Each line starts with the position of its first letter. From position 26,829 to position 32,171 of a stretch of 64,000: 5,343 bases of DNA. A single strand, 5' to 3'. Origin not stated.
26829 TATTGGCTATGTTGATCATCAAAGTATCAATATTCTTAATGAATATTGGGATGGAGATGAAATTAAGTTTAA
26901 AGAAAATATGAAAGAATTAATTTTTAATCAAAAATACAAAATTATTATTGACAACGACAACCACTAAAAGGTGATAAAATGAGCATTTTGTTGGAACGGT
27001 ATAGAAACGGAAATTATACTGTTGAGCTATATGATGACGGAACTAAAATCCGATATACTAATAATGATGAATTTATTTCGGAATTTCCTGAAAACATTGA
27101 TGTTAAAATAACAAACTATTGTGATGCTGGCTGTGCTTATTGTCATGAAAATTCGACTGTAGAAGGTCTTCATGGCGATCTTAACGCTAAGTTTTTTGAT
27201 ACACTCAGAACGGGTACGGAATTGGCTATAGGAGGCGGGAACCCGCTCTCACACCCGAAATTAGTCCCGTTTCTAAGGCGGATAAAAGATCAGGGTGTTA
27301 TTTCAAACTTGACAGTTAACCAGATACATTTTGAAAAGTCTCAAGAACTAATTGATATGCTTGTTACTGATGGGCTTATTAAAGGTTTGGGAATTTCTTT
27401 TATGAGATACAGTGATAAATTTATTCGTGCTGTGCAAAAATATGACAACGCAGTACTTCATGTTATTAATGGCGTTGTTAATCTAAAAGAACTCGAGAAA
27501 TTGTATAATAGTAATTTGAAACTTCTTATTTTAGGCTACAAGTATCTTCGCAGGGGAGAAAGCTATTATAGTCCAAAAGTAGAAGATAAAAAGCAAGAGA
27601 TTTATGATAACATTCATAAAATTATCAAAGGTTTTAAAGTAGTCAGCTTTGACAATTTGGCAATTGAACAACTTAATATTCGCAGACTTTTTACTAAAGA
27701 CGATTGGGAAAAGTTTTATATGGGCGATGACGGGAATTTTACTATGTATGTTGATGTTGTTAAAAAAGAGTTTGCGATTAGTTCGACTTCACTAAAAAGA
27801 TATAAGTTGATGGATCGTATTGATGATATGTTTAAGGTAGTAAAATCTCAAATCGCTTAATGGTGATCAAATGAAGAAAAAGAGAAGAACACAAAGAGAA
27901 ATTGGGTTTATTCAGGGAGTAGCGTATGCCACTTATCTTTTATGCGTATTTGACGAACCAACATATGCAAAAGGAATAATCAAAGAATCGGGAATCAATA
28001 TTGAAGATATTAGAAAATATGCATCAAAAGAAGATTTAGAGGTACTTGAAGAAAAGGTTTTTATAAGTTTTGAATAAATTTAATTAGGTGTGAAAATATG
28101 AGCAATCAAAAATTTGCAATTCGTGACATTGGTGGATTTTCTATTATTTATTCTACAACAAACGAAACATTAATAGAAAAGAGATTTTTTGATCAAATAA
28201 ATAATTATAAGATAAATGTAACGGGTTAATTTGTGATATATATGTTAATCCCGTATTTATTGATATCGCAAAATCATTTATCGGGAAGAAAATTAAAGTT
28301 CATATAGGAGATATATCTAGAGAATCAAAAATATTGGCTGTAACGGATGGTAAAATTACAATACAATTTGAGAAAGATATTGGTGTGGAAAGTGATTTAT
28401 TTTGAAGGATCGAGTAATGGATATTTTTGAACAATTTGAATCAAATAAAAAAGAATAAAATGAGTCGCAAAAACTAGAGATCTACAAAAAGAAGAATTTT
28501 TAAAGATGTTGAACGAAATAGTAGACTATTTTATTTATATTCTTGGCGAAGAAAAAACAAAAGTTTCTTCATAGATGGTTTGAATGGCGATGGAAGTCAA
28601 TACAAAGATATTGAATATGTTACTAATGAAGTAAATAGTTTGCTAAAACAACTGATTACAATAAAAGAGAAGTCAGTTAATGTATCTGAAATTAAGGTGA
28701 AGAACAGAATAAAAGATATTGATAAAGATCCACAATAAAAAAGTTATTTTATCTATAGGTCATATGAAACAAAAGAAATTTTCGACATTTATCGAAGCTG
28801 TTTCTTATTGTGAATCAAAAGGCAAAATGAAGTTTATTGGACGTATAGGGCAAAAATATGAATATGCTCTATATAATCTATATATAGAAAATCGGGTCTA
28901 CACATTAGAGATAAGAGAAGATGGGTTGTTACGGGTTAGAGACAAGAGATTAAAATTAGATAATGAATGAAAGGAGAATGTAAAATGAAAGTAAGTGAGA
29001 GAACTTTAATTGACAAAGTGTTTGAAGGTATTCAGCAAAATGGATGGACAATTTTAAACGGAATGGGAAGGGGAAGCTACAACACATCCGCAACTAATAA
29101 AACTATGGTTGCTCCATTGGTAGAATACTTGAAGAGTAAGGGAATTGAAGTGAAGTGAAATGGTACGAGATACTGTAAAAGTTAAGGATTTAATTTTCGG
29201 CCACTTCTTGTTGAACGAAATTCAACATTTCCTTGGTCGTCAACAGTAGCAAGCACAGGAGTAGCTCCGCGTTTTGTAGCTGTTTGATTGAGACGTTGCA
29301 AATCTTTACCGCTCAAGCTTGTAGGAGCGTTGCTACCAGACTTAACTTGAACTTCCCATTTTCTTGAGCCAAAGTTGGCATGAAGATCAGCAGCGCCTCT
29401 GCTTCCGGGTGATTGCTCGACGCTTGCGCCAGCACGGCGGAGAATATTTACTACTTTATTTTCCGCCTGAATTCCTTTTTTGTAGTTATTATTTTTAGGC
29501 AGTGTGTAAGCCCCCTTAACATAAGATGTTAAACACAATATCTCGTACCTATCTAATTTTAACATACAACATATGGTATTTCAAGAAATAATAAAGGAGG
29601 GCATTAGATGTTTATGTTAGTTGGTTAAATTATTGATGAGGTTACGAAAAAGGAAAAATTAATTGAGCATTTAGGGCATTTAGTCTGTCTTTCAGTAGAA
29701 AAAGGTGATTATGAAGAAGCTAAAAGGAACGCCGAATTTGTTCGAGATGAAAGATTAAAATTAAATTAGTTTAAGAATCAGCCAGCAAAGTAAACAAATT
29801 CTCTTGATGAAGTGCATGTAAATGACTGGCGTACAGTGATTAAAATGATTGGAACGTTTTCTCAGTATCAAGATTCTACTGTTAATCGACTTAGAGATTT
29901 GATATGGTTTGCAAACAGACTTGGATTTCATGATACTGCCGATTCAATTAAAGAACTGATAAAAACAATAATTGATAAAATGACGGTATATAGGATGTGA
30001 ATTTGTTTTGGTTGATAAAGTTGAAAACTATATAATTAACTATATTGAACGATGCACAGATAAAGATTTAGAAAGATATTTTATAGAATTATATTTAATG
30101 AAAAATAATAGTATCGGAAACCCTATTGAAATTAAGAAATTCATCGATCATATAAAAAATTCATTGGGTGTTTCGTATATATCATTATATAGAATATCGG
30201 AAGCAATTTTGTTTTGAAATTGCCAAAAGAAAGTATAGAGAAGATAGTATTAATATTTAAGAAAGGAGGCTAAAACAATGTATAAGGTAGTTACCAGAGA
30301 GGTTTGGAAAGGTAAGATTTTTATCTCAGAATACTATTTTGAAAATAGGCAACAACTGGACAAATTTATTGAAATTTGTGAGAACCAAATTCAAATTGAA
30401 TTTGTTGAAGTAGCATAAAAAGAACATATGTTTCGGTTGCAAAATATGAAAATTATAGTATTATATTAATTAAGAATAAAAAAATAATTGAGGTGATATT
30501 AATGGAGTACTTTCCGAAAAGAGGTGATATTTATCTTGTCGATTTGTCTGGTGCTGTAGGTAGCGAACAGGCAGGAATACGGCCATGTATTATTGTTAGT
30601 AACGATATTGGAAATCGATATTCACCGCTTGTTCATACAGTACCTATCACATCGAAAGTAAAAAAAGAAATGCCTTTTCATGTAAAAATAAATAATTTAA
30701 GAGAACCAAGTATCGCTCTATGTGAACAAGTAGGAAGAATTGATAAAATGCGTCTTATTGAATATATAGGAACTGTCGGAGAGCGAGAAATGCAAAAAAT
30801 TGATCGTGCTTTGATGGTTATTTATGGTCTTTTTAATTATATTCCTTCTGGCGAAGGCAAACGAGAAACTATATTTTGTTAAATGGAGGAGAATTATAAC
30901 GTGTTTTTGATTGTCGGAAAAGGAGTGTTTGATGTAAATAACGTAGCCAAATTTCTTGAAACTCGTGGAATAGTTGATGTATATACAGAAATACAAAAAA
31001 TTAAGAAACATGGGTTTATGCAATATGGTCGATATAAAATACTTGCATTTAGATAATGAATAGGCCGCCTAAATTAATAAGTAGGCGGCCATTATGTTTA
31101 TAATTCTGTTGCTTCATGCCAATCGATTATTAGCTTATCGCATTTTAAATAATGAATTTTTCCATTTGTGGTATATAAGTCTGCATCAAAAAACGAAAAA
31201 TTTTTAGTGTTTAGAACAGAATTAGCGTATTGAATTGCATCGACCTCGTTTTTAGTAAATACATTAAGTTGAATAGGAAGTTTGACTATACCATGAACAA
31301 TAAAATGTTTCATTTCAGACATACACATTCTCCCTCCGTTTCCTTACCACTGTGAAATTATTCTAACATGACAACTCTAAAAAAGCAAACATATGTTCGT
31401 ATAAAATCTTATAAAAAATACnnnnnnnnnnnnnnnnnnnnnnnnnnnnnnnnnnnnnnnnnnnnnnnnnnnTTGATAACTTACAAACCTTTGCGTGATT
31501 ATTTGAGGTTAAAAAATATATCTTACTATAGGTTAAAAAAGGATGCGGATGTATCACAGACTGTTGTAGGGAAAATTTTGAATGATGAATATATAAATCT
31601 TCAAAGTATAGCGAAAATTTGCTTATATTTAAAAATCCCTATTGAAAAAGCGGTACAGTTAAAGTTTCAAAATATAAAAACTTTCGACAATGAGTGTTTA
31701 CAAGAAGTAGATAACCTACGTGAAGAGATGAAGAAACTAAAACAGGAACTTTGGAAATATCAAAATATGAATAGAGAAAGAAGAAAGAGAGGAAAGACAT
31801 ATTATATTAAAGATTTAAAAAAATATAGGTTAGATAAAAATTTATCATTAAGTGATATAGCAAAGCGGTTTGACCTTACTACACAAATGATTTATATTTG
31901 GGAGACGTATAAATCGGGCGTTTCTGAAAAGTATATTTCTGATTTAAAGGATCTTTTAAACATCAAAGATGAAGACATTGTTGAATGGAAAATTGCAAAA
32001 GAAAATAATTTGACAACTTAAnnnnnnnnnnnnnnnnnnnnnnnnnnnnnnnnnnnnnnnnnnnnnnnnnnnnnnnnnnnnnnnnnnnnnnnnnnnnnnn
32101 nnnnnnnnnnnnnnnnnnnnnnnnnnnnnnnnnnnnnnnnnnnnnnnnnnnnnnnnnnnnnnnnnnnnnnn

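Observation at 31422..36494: Phage agr-like peptide signalling cassette next to an SPbeta-type SroE/SroF repressor module: possible arbitrium alternative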

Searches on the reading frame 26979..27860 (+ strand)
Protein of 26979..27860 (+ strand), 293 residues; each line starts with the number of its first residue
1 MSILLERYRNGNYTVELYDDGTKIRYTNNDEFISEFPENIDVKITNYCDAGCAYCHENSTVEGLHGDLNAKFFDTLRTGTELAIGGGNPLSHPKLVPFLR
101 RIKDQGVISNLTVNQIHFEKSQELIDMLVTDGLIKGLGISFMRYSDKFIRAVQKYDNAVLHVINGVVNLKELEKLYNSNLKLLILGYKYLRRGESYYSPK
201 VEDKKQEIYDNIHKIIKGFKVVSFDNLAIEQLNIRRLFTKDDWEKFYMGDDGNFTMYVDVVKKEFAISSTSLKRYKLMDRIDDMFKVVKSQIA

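Call 25: search_protein_families(library=pfam, proteins=[window:26979-27860:+], max_evalue=0.01)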
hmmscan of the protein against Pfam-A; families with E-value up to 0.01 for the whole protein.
window:26979-27860:+ (293 aa): 1 family
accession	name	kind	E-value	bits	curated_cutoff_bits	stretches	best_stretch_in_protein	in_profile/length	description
PF04055.27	Radical_SAM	-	3.6e-05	24.4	29.5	1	43-153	2-122/166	Radical SAM superfamily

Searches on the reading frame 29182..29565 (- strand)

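Call 77: search_protein_families(library=pfam, proteins=[window:29182-29565:-], max_evalue=0.01)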
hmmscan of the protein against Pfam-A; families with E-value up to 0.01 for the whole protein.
window:29182-29565:- (127 aa): 2 families
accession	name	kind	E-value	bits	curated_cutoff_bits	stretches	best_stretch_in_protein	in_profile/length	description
PF01870.24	Hjc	-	3.5e-06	27.3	21.1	1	34-107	2-79/93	Archaeal holliday junction resolvase (hjc)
PF04471.18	Mrr_cat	-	0.0051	17.4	21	1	34-102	9-79/115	Restriction endonuclease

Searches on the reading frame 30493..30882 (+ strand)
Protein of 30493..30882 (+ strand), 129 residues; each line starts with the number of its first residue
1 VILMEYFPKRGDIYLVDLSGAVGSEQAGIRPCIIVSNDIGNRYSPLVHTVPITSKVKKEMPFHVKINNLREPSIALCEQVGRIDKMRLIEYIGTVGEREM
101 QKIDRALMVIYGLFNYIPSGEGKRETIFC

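Call 77: search_protein_families(library=pfam, proteins=[window:30493-30882:+], max_evalue=0.01)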
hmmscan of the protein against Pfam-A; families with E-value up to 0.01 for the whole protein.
window:30493-30882:+ (129 aa): 1 family
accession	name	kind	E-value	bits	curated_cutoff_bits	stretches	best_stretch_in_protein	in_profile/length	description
PF02452.23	PemK_toxin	-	4.7e-31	107.6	23.1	1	9-110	1-108/109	PemK-like, MazF-like toxin of type II toxin-antitoxin system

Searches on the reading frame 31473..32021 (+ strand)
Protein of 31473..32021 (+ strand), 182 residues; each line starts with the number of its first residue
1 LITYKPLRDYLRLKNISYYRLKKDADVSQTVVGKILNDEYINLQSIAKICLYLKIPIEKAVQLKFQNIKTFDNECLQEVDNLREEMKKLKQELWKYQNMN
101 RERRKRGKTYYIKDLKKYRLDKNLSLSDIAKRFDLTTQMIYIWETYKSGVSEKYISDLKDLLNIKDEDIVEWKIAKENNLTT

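Call 3: search_protein_families(library=pfam, proteins=[window:31473-32021:+], max_evalue=1)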
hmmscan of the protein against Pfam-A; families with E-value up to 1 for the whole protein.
window:31473-32021:+ (182 aa): 7 families
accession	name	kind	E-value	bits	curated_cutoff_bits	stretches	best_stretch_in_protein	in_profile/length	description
PF13443.12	HTH_26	-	5.3e-13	49.5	22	2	7-58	2-55/63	Cro/C1-type HTH DNA-binding domain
PF01381.28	HTH_3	-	4.5e-11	43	23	2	7-58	1-53/55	Helix-turn-helix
PF12844.13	HTH_19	-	0.016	15.5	30.2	1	114-164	3-50/64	Helix-turn-helix domain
PF08279.18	HTH_11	-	0.058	13.7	25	0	120-141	12-33/55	HTH domain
PF03937.21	Sdh5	-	0.07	13.5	27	1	144-177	24-57/76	Flavinator of succinate dehydrogenase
PF23632.1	SAP_RNF34_RFFL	-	0.44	10.7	27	1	5-18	14-27/50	RNF34/RFFL SAP domain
PF03961.19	FapA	-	0.84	9.6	31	1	48-132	134-218/272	Flagellar Assembly Protein A beta solenoid domain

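Call 4: search_protein_families(library=ncbifam, proteins=[window:31473-32021:+], max_evalue=1)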
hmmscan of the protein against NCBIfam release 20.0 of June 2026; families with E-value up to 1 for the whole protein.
window:31473-32021:+ (182 aa): 2 families
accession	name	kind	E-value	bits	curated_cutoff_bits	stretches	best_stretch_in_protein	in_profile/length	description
NF008333.0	PRK11118.1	equivalog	0.026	14.8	103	1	60-117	4-61/101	monooxygenase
NF038291.1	rep_pAB02_ORF2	subfamily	0.088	13.2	85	0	67-105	57-93/172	plasmid replication DNA-binding protein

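Call 5: search_protein_families(library=phrogs, proteins=[window:31473-32021:+], max_evalue=0.1)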
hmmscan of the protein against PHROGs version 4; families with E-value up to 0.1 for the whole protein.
window:31473-32021:+ (182 aa): 11 families
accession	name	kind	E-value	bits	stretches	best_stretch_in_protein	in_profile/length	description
phrog_3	-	transcription regulation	1.5e-10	42.5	2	99-172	77-148/430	transcriptional repressor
phrog_8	-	transcription regulation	2e-09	38.4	1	7-176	81-222/346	transcriptional regulator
phrog_2439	-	transcription regulation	1.9e-05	24.7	1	113-165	10-62/367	transcriptional regulator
phrog_2967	-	transcription regulation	0.00051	20.6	1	114-177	14-77/225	transcriptional regulator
phrog_4441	-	DNA, RNA and nucleotide metabolism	0.00077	20.7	0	13-63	16-68/98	HTH DNA binding protein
phrog_17819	-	unknown function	0.0073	17.1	1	120-143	19-42/60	-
phrog_1373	-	transcription regulation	0.0096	16.9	0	86-166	37-119/166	transcriptional regulator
phrog_1969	-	unknown function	0.02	16.2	1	81-151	21-90/116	-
phrog_34448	-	unknown function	0.042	14.9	0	57-101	29-73/86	-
phrog_5328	-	unknown function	0.05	15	1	64-105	24-65/101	-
phrog_3671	-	unknown function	0.066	14.4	0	76-106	42-72/87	-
